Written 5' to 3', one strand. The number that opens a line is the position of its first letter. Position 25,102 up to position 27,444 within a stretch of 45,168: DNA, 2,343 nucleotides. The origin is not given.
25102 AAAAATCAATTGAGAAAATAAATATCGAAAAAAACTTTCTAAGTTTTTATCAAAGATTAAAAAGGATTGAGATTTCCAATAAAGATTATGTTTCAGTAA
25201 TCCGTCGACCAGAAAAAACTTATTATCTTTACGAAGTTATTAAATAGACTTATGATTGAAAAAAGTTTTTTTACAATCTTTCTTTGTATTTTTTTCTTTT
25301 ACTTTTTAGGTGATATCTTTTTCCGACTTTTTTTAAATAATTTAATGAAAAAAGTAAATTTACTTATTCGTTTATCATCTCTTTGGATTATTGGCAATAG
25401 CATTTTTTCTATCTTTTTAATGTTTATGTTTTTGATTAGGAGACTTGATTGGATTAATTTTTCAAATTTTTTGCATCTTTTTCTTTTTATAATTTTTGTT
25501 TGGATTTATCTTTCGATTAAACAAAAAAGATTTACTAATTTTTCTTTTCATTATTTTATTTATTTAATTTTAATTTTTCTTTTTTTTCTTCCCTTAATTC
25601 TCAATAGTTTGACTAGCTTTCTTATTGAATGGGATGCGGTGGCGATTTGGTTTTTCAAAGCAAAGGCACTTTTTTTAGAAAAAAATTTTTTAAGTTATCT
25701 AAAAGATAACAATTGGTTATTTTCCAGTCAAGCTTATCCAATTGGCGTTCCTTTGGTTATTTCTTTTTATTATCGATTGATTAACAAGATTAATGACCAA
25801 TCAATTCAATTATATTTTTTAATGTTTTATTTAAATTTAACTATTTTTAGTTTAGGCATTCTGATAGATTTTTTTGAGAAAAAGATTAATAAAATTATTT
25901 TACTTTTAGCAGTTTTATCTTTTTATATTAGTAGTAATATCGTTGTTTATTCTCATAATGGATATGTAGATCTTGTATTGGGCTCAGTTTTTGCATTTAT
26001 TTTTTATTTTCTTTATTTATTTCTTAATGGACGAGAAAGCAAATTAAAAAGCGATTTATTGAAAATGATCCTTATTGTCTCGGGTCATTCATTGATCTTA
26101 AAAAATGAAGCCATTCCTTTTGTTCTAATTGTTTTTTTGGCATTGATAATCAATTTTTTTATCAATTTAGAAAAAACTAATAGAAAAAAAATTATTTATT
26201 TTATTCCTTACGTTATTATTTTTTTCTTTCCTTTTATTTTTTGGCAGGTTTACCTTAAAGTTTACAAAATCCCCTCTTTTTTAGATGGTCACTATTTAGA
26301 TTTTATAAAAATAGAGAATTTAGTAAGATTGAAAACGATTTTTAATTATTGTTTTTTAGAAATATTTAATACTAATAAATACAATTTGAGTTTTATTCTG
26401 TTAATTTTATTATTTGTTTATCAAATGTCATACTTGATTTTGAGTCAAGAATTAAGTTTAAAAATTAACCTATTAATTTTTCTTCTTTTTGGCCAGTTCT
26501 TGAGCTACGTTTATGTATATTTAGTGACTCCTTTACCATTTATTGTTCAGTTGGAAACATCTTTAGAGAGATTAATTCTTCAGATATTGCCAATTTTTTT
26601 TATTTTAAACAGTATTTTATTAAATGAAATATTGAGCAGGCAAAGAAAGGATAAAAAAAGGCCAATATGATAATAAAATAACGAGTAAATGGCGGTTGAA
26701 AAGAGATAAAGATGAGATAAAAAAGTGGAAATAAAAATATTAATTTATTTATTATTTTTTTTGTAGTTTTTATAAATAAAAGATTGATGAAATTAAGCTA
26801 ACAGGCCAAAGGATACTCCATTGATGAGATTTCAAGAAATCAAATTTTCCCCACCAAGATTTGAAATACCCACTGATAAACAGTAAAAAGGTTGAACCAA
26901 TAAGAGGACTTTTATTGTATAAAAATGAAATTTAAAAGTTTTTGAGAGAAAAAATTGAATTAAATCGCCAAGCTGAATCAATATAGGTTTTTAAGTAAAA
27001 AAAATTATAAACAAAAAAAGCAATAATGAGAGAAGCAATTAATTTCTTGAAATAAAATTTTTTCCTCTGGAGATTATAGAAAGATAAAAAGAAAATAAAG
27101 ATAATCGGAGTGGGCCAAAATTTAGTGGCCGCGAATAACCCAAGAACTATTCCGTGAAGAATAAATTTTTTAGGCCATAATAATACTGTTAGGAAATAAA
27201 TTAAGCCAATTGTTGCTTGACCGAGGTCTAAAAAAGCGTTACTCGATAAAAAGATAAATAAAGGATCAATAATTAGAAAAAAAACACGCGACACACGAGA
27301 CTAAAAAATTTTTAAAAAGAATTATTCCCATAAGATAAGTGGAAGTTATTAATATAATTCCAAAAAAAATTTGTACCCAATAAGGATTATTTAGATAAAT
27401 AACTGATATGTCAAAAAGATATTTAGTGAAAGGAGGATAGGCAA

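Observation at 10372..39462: A 29-kb island with 14 GT-C-type membrane glycosyltransferase genes: candidate extracytoplasmic glycan assembly line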

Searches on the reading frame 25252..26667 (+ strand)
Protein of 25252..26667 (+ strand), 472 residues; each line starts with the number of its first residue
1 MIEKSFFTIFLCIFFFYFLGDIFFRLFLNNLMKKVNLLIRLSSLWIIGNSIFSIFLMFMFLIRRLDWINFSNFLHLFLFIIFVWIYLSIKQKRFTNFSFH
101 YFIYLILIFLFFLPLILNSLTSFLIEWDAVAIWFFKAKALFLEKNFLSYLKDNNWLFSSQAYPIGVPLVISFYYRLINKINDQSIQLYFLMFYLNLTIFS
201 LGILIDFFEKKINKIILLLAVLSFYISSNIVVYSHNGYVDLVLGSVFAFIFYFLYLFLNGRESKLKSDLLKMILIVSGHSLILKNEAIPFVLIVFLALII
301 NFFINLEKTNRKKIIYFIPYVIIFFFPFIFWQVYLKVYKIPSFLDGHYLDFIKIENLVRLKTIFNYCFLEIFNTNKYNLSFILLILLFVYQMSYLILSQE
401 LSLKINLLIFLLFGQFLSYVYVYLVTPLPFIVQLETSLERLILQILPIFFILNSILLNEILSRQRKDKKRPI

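Call 4: search_protein_families(library=pfam, proteins=[window:25252-26667:+], max_evalue=0.01)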
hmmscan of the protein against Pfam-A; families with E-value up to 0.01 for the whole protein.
window:25252-26667:+ (472 aa): 0 families

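Call 8: search_protein_families(library=pfam, proteins=[window:25252-26667:+], max_evalue=10)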
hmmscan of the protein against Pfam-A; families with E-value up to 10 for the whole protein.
window:25252-26667:+ (472 aa): 0 families

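Call 9: search_protein_families(library=ncbifam, proteins=[window:25252-26667:+], max_evalue=1)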
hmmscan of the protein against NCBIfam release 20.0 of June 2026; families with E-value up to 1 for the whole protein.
window:25252-26667:+ (472 aa): 0 families

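Call 13: find_homologous_proteins(query=window:25252-26667:+)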
Query window:25252-26667:+ (472 aa): 24 proteins with E <= 0.001 among 8000 candidates.
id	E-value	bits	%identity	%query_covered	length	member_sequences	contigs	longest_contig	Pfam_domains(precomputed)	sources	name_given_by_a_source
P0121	5.8e-283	957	100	100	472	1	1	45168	-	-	-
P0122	1.4e-221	755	79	99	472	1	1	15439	-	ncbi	-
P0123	2.0e-166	573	75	81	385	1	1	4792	-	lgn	-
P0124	7.3e-133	462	54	96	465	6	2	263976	-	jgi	jgi:hypothetical protein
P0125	1.3e-131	458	52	99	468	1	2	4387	-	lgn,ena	-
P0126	5.4e-129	450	55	94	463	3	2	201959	-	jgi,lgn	jgi:hypothetical protein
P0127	2.2e-128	447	53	99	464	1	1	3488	-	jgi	jgi:hypothetical protein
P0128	7.3e-115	403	45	99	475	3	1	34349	-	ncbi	-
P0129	5.4e-110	387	46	98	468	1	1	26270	-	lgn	-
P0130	7.0e-107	377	48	98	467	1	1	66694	-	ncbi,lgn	-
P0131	5.4e-91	324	43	92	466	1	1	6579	-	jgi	-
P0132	6.2e-91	324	44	90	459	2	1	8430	-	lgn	-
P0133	1.2e-89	320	43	90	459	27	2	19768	-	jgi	-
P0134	1.5e-89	319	44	90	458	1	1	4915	-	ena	-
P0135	1.2e-84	303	42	96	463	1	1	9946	-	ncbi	-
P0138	9.0e-73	264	35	98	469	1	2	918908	PF13231.13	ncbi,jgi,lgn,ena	ncbi:MAG: glycosyltransferase family 39 protein [Patescibacteria group bacterium]|jgi:hypothetical p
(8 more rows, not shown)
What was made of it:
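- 25252..26670 (+): g14, GT-C-fold protein (472 aa). Variable gene. Homologue P0138 carries PF13231 (call 13).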

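Call 32: predict_structure(alignment_id=A2)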
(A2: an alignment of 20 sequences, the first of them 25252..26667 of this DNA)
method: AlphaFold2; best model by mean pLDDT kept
length: 472 residues; sequences in the alignment: 20
mean_pLDDT: 85.6   pTM: 0.89
mean pLDDT of the five models: 85.6, 84.8, 84.4, 83.2, 83.1
residues with pLDDT >= 90: 238; 70-90: 168; 50-70: 57; < 50: 9
segments of 3 or more residues with pLDDT < 50: 156-159, 469-472
pLDDT, mean of each block of 10 residues (from residue 1): 83 98 94 92 97 95 92 98 95 74 94 88 64 85 71 52 85 95 89 96 95 94 87 70 94 92 85 96 87 93 71 82 92 79 64 76 87 84 93 93 92 86 73 79 90 96 67 41
secondary structure, 60 per line:
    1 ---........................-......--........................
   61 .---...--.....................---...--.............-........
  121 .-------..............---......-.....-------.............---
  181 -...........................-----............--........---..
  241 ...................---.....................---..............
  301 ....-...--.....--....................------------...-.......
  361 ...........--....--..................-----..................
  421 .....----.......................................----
elements in order: H4-27 H29-34 H37-61 H70-90 H99-111 H113-121 H129-142 H146-151 H153-157 H165-177 H182-208 H214-225 H228-235 H239-259 H263-283 H287-304 H311-315 H318-337 H354-371 H374-377 H380-397 H403-425 H430-468
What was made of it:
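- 25252..26670 (+): pLDDT 86 (call 32).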

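Call 35: fold_search(model_id=the predicted structure, library=pdb)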
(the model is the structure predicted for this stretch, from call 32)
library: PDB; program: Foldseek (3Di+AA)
matches with E <= 10: 145; with E <= 0.001: 0
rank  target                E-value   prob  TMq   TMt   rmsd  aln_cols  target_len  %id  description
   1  9s6t_A                2.0e-01  0.99  0.43  0.43   7.1       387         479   12  Ternary cryo-EM structure of chicken ALG12 with Dol25-PP-GlcNAc2Man7, Dol25-P-Man, and Fab (released 2026-03-18)
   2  9s6s_A                2.9e-01  0.93  0.36  0.32   9.4       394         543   13  Ternary cryo-EM structure of human ALG9 with Dol25-PP-GlcNAc2Man6, Dol25-P-Man and Fab (released 2026-03-18)
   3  9i5k_A                3.9e-01  0.97  0.43  0.41  10.5       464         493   10  Structure of the Chaetomium thermophilum Pmt4 homodimer (C2 symmetry) (released 2025-12-24)
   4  6p25_B                4.7e-01  0.97  0.32  0.24   6.3       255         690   12  Structure of S. cerevisiae protein O-mannosyltransferase Pmt1-Pmt2 complex bound to the sugar donor and a peptide acce (released 2019-07-10)
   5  8if8_C                5.1e-01  0.90  0.33  0.28   9.0       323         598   10  Arabinosyltransferase AftA (released 2023-05-31)
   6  6raf_B                5.3e-01  0.14  0.13  0.11  26.1       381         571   12  Heterodimeric ABC exporter TmrAB in inward-facing narrow conformation under turnover conditions (released 2019-07-31)
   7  9e61_A                6.8e-01  0.95  0.33  0.23   6.5       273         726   11  Cryo-EM structure of Saccharomyces cerevisiae Pmt4 apo form (released 2025-10-15)
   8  7zly                  7.0e-01  0.08  0.11  0.13  25.6       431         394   12  Crystal structure of human GPCR Niacin receptor (HCA2) expressed from Spodoptera frugiperda (released 2023-04-12)
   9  8if8_B                7.3e-01  0.82  0.33  0.27   8.9       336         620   11  Arabinosyltransferase AftA (released 2023-05-31)
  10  9e61_B                7.6e-01  0.94  0.33  0.23   6.5       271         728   11  Cryo-EM structure of Saccharomyces cerevisiae Pmt4 apo form (released 2025-10-15)
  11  9e6i_B                8.6e-01  0.92  0.33  0.23   6.5       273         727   11  Cryo-EM structure of Saccharomyces cerevisiae Pmt4-Ccw5 complex (released 2025-10-15)
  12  9i5l_A                9.7e-01  0.90  0.32  0.23   6.7       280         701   12  Structure of the Chaetomium thermophilum Pmt4 homodimer (C1 symmetry) (released 2025-12-24)
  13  8zxk_B                1.2e+00  0.06  0.12  0.11  26.1       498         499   12  Cryo-EM structure of trimethylamine transporter TmaT binding with TMA (released 2024-11-06)
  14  3waj                  1.3e+00  0.13  0.16  0.11  21.3       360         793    9  Crystal structure of the Archaeoglobus fulgidus oligosaccharyltransferase (O29867_ARCFU) complex with Zn and sulfate (released 2013-10-30)
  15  8th4_A                1.3e+00  0.07  0.12  0.14  27.6       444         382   10  Structure of AT118-L Nanobody Antagonist in Complex with the Angiotensin II Type I Receptor and Losartan (released 2024-05-22)
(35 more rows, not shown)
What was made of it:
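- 25252..26670 (+): Foldseek matches ALG12, ALG9, Pmt4 and AftA at probability 0.9-0.99 (call 35).
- On GT-C glycosyltransferase superfamily (applied to the 14 polytopic genes): g14: ALG12, ALG9, Pmt4, Pmt1/2 and AftA at probability 0.9-0.99 (call 35).
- Checked: | g14 | 25252-26670 | Foldseek hits ALG12, ALG9, Pmt4 and AftA (call 35); homologue P0138 carries PF13231 (call 13) |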

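Call 79: find_encoding_contigs(protein=P0130, flank=10000, max_places=2)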
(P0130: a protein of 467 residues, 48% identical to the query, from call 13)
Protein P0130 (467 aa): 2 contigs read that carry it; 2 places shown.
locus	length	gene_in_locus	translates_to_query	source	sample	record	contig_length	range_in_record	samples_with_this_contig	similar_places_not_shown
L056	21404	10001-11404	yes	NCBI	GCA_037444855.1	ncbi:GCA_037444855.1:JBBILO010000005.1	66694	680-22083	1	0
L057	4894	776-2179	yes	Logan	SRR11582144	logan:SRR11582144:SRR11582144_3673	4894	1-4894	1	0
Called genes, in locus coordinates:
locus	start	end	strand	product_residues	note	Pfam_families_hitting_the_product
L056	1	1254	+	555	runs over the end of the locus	-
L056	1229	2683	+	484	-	PF13231:PMT_2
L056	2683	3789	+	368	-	PF26314:MptA_B_family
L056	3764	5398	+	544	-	-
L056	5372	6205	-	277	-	PF00535:Glycos_transf_2, PF13632:Glyco_trans_2_3 (faint)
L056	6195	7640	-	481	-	PF01943:Polysacc_synt, PF13440:Polysacc_synt_3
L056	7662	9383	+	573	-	PF10131:PTPS_related, PF13231:PMT_2 (weak)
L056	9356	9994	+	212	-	-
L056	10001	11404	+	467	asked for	-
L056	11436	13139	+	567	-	PF13231:PMT_2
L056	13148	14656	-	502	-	PF13231:PMT_2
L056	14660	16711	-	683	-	-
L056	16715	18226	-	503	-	PF13231:PMT_2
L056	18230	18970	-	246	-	PF00535:Glycos_transf_2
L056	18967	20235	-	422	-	PF13231:PMT_2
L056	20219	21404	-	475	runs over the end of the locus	PF13231:PMT_2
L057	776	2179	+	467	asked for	-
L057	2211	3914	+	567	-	PF13231:PMT_2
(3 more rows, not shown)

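Call 80: find_encoding_contigs(protein=P0124, flank=10000, max_places=2)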
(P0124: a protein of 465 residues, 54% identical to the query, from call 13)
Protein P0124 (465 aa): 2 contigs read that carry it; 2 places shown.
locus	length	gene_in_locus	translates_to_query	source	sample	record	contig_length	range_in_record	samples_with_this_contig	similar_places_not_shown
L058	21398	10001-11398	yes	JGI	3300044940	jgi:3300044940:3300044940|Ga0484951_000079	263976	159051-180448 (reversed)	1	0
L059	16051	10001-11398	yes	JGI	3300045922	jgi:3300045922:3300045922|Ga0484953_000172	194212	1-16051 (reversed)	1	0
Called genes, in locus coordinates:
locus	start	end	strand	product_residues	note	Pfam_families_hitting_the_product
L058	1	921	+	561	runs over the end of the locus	-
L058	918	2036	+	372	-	PF26314:MptA_B_family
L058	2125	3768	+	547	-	-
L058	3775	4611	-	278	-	PF00535:Glycos_transf_2, PF13632:Glyco_trans_2_3 (weak)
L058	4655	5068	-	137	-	PF25109:HAD_PNKP, PF24694:LNS2_PITM1-3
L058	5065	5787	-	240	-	PF01636:APH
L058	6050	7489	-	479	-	PF01943:Polysacc_synt, PF13440:Polysacc_synt_3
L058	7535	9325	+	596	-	PF10131:PTPS_related (weak)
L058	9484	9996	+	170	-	-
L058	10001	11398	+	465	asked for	-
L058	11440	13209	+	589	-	PF03235:GmrSD_N, PF07510:GmrSD_C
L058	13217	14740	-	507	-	-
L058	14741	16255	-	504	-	PF13231:PMT_2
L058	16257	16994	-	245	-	PF00535:Glycos_transf_2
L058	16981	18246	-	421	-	PF13231:PMT_2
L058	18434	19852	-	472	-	PF13231:PMT_2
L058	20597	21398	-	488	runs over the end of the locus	PF13231:PMT_2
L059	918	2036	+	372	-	PF26314:MptA_B_family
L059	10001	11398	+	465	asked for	-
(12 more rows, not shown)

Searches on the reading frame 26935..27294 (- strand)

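Call 4: search_protein_families(library=pfam, proteins=[window:26935-27294:-], max_evalue=0.01)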
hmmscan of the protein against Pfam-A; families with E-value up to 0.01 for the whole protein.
window:26935-27294:- (120 aa): 0 families

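Call 8: search_protein_families(library=pfam, proteins=[window:26935-27294:-], max_evalue=10)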
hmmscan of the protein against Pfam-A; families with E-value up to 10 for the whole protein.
window:26935-27294:- (120 aa): 2 families
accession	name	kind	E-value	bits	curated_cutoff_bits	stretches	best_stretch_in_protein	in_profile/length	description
PF05360.19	YiaAB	-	0.061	14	26.6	1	27-56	16-44/53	yiaA/B two helix domain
PF03185.20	CaKB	-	1.3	9.1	25.1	1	85-112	17-44/195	Calcium-activated potassium channel, beta subunit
